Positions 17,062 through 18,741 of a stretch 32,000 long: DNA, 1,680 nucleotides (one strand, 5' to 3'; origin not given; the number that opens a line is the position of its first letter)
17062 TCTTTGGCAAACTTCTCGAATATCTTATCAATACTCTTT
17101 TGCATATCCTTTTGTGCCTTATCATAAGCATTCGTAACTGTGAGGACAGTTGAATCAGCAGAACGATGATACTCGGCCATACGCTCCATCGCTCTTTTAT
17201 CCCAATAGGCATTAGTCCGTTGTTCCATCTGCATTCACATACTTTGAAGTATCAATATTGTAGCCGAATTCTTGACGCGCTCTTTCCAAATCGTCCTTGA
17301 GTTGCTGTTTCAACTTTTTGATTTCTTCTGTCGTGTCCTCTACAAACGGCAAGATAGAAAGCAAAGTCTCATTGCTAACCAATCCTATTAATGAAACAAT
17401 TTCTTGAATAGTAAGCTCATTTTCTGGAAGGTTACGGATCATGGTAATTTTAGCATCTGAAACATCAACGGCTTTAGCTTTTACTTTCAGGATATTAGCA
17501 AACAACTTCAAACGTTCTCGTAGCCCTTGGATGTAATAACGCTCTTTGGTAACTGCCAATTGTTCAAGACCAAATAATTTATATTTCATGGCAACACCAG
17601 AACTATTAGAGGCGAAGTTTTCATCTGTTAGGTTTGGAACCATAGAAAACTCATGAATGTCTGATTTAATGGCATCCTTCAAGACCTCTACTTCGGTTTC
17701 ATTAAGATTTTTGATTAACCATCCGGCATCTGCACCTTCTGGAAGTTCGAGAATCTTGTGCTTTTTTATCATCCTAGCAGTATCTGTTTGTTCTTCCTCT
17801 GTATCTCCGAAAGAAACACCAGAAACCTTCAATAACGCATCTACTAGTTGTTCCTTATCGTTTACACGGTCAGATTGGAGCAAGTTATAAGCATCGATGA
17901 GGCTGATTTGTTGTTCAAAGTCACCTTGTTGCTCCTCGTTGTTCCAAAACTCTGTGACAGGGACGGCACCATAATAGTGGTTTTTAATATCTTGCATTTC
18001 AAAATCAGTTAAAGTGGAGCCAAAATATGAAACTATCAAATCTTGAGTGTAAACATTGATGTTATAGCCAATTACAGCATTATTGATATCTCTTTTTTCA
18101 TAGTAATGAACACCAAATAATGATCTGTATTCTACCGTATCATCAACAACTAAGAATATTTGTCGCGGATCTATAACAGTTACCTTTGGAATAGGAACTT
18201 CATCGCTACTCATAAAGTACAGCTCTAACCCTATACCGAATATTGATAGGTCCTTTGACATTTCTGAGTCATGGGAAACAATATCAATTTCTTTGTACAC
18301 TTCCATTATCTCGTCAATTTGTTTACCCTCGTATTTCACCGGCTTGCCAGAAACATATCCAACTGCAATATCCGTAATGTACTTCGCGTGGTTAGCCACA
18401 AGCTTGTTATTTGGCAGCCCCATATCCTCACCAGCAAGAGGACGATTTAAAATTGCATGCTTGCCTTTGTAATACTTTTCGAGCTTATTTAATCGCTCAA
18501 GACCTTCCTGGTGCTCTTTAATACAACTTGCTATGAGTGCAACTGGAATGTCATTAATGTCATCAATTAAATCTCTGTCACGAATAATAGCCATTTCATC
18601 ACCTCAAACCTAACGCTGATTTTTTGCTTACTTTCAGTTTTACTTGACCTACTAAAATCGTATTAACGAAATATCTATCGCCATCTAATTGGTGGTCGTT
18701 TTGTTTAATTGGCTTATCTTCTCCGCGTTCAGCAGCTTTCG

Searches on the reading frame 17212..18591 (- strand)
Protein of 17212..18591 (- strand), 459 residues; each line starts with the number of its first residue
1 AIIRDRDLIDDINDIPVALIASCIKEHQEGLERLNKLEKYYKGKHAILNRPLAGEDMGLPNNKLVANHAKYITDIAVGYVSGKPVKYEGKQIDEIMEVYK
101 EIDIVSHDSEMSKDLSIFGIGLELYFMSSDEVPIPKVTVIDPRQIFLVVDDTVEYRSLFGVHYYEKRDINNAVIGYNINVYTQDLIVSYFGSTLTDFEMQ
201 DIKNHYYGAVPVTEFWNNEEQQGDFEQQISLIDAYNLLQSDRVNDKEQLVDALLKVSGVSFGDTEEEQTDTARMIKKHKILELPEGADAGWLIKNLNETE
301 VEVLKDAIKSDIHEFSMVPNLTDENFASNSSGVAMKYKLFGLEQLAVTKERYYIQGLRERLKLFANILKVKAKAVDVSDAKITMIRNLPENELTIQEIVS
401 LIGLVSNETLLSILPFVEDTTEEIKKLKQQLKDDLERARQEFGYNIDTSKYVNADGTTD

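Call 95: search_dna_similar(query=window:17212-18591:-, collection=phages, mode=protein, max_rows=8)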
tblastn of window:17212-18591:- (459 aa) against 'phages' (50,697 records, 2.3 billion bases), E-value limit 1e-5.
Records with a match: 800; places in all: 801; records where one place covers at least 80% of the query: 735.
Best place of each record, by identity: <60% 800.
By first word of the organism name: Streptococcus 276; Staphylococcus 191; Enterococcus 102; Clostridium 46; Lactococcus 35; Lactobacillus 35; Bacillus 29; Listeria 16; Bacteriophage 10; Oenococcus 8; and 22 more.
By host as written in the record: - 70; Streptococcus thermophilus 68; Staphylococcus aureus 67; Enterococcus faecalis 38; Clostridium sporogenes ATCC-15579 30; Staphylococcus pseudintermedius 15; Lactococcus lactis 14; Enterococcus faecalis ATCC 29212 12; and 312 more.
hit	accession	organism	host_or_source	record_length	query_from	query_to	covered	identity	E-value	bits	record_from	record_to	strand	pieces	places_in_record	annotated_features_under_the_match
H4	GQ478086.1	Enterococcus phage phiFL3A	Enterococcus faecalis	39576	19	443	93%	45.0%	3e-102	340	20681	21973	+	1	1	gp44: portal protein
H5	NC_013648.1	Enterococcus phage phiFL3A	Enterococcus faecalis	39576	19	443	93%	45.0%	3e-102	340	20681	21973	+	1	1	gp44: portal protein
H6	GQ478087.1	Enterococcus phage phiFL3B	Enterococcus faecalis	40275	19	443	93%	45.0%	3e-102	340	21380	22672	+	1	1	gp46: portal protein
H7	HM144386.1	Brochothrix phage BL3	Brochothrix thermosphacta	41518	19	424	88%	45.6%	7e-101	336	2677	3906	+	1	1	gp4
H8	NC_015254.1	Brochothrix phage BL3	Brochothrix thermosphacta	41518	19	424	88%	45.6%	7e-101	336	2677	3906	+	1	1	portal protein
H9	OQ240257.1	Latilactobacillus phage TMW 1.1365 P3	Latilactobacillus curvatus TMW 1.1365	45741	19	443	93%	43.6%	3e-97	326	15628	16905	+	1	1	portal protein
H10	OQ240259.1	Latilactobacillus phage TMW 1.1447 P1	Latilactobacillus curvatus TMW 1.1447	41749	19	443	93%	43.6%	3e-97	326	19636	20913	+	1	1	portal protein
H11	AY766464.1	Lactococcus phage TP712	-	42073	19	422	88%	45.4%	2e-102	341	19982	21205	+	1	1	unknown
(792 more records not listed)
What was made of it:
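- Tried and rejected: The prophage has no close sequenced relative; its portal protein is at most about 45% identical to those of Enterococcus and Brochothrix phages (call 95).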
